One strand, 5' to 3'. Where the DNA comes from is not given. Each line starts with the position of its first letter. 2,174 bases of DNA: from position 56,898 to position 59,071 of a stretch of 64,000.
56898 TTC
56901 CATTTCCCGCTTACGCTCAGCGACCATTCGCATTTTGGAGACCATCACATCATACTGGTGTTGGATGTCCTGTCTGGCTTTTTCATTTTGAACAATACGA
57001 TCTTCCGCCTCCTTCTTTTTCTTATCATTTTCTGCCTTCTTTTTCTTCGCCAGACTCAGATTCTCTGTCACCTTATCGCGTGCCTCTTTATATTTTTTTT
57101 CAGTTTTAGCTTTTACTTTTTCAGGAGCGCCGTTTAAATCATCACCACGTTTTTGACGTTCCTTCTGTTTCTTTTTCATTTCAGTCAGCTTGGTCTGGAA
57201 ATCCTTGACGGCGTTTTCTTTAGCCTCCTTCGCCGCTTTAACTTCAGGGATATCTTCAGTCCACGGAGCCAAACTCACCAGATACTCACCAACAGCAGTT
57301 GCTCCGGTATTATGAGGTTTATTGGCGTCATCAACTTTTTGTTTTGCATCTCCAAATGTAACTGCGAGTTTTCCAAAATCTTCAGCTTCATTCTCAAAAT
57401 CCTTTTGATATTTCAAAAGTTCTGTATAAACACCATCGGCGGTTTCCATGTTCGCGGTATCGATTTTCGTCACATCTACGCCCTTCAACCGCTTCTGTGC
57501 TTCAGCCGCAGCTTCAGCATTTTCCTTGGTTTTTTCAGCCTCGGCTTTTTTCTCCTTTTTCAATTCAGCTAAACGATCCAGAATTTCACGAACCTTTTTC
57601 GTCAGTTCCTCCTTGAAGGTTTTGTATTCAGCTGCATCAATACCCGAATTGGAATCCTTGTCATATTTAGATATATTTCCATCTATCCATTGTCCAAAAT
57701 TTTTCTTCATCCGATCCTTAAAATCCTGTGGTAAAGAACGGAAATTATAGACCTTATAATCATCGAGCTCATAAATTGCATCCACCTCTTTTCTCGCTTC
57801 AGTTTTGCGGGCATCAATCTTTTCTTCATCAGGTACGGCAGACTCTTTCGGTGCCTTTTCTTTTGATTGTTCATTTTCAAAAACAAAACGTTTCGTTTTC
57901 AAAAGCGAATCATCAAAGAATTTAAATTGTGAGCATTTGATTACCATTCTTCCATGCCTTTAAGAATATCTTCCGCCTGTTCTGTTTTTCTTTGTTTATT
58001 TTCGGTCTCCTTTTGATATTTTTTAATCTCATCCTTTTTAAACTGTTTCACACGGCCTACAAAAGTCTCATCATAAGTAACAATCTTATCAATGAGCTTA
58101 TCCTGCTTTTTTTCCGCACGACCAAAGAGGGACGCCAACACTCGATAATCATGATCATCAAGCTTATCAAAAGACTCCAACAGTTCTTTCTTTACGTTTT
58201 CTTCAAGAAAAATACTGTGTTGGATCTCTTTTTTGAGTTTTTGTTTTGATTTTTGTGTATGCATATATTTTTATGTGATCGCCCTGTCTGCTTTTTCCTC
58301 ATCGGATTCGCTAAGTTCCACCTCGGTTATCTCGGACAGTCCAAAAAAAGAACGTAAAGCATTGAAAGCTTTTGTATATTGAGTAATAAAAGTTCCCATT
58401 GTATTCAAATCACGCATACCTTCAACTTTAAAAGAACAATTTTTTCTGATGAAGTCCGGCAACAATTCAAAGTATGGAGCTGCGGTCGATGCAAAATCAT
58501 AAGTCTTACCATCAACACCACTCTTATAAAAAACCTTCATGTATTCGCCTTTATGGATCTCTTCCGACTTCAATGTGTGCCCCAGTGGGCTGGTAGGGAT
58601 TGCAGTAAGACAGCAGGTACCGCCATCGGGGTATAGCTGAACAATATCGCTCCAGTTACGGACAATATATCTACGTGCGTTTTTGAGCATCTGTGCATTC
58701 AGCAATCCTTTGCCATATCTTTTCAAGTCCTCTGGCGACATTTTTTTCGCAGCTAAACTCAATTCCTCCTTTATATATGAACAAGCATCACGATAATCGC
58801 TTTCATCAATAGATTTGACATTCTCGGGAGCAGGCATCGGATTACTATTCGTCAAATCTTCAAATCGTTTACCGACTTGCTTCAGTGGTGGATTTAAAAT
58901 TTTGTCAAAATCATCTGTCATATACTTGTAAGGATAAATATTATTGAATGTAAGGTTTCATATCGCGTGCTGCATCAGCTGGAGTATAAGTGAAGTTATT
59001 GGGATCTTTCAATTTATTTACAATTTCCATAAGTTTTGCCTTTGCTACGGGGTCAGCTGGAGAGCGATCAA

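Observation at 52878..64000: Candidate novel system: tandem giant-kinase-plus-partner cassettes in one operon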

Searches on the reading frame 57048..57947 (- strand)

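Call 89: search_protein_families(library=pfam, proteins=[window:57048-57947:-], max_evalue=10)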
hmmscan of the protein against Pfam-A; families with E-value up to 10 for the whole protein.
window:57048-57947:- (300 aa): 8 families
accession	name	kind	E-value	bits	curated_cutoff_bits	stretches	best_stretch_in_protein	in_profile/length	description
PF17125.10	Methyltr_RsmF_N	-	0.029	15.2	34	1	72-120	1-49/86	N-terminal domain of 16S rRNA methyltransferase RsmF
PF13925.11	Katanin_con80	-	0.13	12.8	27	1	79-152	92-158/160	con80 domain of Katanin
PF25762.1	HAUS1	-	0.23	11.7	40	1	217-289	100-172/236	HAUS augmin-like complex subunit 1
PF08702.15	Fib_alpha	-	1.1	9.8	29.9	1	231-297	35-101/143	Fibrinogen alpha/beta chain family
PF14361.12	RsbRD_N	-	3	9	24.3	1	85-141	14-65/104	RsbT co-antagonist protein rsbRD N-terminal domain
PF23921.1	DUF7260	-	3.9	7.3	27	1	110-189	112-191/242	Domain of unknown function (DUF7260)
PF19999.4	fvmX3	-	7.4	7.2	27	1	98-151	23-76/85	FtsH ternary system domain X3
PF23161.1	HTH_RNase_II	-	8.4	7.7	24.7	1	127-165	2-34/95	Double HTH domain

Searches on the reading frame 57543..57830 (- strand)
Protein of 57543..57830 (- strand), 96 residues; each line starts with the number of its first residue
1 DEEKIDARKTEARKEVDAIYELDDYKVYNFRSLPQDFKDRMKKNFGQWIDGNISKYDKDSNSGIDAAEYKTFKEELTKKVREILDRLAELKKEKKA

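Call 87: search_solved_structures(query=window:57543-57830:-, max_evalue=10, show_alignments=2)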
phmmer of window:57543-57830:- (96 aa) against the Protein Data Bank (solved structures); distinct sequences matched with E-value up to 10: 8.
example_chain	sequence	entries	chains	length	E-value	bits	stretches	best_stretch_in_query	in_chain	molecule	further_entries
9hnh_A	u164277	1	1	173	0.015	19.1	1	26-84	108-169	Chains: A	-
2f33_A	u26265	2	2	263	0.18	15.7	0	54-86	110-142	Calbindin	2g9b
6fie_B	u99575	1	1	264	0.23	15.3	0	54-86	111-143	Calbindin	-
2kq6_A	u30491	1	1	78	0.35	14.7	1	28-85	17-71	Polycystin-2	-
1puj_A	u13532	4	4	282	0.54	14.1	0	16-46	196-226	conserved hypothetical protein ylqF | Ribosome biogenesis GTPase A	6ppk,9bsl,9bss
6hcs_A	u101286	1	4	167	0.58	14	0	55-82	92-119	Calmodulin-1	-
7v2c_g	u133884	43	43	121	1.8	12.5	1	14-49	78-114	NADH dehydrogenase [ubiquinone] 1 subunit C2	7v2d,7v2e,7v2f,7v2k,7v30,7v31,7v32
5gpn_Al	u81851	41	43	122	1.8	12.4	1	14-49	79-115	NADH dehydrogenase [ubiquinone] 1 subunit C2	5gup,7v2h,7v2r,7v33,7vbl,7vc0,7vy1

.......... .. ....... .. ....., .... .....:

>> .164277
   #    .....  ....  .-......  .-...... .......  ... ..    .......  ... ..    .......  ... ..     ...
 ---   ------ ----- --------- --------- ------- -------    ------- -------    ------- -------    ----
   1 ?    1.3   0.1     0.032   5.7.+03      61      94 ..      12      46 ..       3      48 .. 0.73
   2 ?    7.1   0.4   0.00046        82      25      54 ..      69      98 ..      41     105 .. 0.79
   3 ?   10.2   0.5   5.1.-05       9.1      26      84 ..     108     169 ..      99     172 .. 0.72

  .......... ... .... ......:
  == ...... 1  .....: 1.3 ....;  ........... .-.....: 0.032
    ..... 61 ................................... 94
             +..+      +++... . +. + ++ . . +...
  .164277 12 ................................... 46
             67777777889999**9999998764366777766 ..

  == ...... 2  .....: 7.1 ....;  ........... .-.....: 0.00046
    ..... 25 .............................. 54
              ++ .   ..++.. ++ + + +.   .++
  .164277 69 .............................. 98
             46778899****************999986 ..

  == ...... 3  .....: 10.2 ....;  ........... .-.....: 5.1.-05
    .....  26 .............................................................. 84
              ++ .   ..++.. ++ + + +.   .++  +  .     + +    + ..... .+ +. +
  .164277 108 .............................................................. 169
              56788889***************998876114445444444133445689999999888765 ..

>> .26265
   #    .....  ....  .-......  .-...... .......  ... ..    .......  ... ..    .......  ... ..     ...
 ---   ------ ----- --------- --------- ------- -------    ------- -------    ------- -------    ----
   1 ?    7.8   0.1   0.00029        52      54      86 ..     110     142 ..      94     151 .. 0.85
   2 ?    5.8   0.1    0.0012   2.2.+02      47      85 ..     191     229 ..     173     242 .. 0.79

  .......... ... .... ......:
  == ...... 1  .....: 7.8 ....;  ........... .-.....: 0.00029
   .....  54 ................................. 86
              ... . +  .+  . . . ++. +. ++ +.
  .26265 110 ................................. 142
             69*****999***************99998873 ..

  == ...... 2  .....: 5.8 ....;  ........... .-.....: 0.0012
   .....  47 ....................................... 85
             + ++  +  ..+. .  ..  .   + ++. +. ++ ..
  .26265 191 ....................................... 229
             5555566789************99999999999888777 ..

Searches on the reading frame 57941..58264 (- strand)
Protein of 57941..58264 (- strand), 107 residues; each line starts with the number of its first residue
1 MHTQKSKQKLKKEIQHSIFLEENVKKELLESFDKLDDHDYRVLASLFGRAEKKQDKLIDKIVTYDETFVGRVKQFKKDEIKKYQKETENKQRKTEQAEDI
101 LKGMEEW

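Call 5: search_protein_families(library=pfam, proteins=[window:57941-58264:-], max_evalue=1)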
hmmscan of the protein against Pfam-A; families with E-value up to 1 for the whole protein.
window:57941-58264:- (107 aa): 0 families

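Call 29: search_protein_families(library=ncbifam, proteins=[window:57941-58264:-], max_evalue=1)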
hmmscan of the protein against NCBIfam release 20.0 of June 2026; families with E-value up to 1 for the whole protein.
window:57941-58264:- (107 aa): 0 families

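Call 30: search_protein_families(library=phrogs, proteins=[window:57941-58264:-], max_evalue=0.1)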
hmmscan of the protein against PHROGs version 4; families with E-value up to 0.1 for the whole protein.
window:57941-58264:- (107 aa): 1 family
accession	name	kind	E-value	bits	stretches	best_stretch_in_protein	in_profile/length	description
phrog_4745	-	DNA, RNA and nucleotide metabolism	0.06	14.2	0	70-99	70-99/107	DNA binding protein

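Call 83: search_protein_families(library=padloc, proteins=[window:57941-58264:-], max_evalue=0.1)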
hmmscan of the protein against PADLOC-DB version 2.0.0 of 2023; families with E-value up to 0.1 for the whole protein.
window:57941-58264:- (107 aa): 0 families

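Call 85: search_solved_structures(query=A3, max_evalue=10)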
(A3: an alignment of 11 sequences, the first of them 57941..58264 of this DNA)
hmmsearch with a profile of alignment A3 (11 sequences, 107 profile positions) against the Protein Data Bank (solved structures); distinct sequences matched with E-value up to 10: 9.
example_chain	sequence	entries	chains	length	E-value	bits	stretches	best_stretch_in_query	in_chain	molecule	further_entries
4r0y_A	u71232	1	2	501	0.015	18.7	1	19-105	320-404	Maltose-binding periplasmic protein, Disks large-associated protein 1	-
8d08_A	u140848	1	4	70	0.15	15.5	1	22-88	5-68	HALC4_135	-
7e1t_C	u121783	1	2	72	0.6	13.5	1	1-33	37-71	Isoform 2 of Nuclear distribution protein nudE homolog 1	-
9u78_A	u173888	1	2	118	0.67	13.4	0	50-105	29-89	Single Chain Protein of De Novo Designed Helix Bundles-4EH2 with KDPV Loop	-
5n69_G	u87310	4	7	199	0.81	13.1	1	53-79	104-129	Myosin light chain 3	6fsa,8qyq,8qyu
9ya8_L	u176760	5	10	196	0.82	13.1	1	53-79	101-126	Myosin light chain 3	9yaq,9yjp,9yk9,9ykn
8qyq_D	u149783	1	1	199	0.86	13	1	53-79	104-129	Myosin light chain 3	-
4j29_A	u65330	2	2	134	4.1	10.8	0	47-94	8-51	Engineered Protein OR258 | DE NOVO DESIGNED PROTEIN OR258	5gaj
1ge9_A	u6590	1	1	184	6.7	10.2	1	20-54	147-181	RIBOSOME RECYCLING FACTOR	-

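Call 86: search_protein_families(library=pfam, alignment_id=A3, max_evalue=1)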
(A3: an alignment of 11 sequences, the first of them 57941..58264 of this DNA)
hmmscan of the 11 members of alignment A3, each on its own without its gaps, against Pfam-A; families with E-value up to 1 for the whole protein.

A. member 1, window:57941-58264:- (107 aa): 0 families

B. families by the number of members that match (of 11 scanned): 17 families
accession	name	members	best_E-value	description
PF03759.18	PRONE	1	0.003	PRONE (Plant-specific Rop nucleotide exchanger)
PF18489.6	Alpha_Helical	1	0.013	Alpha helical domain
PF14516.12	AAA_35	1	0.026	AAA-like domain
PF10112.14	Halogen_Hydrol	1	0.026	5-bromo-4-chloroindolyl phosphate hydrolysis protein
PF13949.11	ALIX_LYPXL_bnd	1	0.033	ALIX V-shaped domain binding to HIV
PF25668.1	ASFV_p49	1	0.034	African swine fever virus minor capsid protein p49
PF24812.1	wHTH_TTC3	1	0.048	TTC3-like, winged helix turn helix domain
PF10534.14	CRIC_ras_sig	1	0.051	Connector enhancer of kinase suppressor of ras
PF04033.18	DUF365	1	0.061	Domain of unknown function (DUF365)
PF04872.18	Pox_L5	1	0.066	Poxvirus L5 protein family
PF02123.21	RdRP_4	1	0.096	Viral RNA-directed RNA-polymerase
PF23020.1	PEX14-like_2nd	1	0.13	Peroxisomal membrane protein PEX14-like, central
PF23362.1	DHX37_C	1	0.13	DEAH helicase DHX37 C-terminal domain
PF04850.18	Baculo_E66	1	0.15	Baculovirus E66 occlusion-derived virus envelope protein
PF00285.26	Citrate_synt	1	0.21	Citrate synthase, C-terminal domain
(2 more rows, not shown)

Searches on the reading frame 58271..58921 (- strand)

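Call 5: search_protein_families(library=pfam, proteins=[window:58271-58921:-], max_evalue=1)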
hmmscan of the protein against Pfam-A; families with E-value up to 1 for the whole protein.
window:58271-58921:- (216 aa): 0 families

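Call 29: search_protein_families(library=ncbifam, proteins=[window:58271-58921:-], max_evalue=1)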
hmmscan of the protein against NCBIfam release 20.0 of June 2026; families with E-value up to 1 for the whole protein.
window:58271-58921:- (216 aa): 0 families

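Call 30: search_protein_families(library=phrogs, proteins=[window:58271-58921:-], max_evalue=0.1)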
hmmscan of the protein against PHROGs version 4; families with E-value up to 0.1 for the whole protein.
window:58271-58921:- (216 aa): 0 families

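Call 83: search_protein_families(library=padloc, proteins=[window:58271-58921:-], max_evalue=0.1)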
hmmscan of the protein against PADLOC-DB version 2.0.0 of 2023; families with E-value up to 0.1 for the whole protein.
window:58271-58921:- (216 aa): 1 family
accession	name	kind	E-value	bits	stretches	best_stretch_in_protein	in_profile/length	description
PDLC02178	Drt4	-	0.027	11.5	1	36-164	303-423/506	-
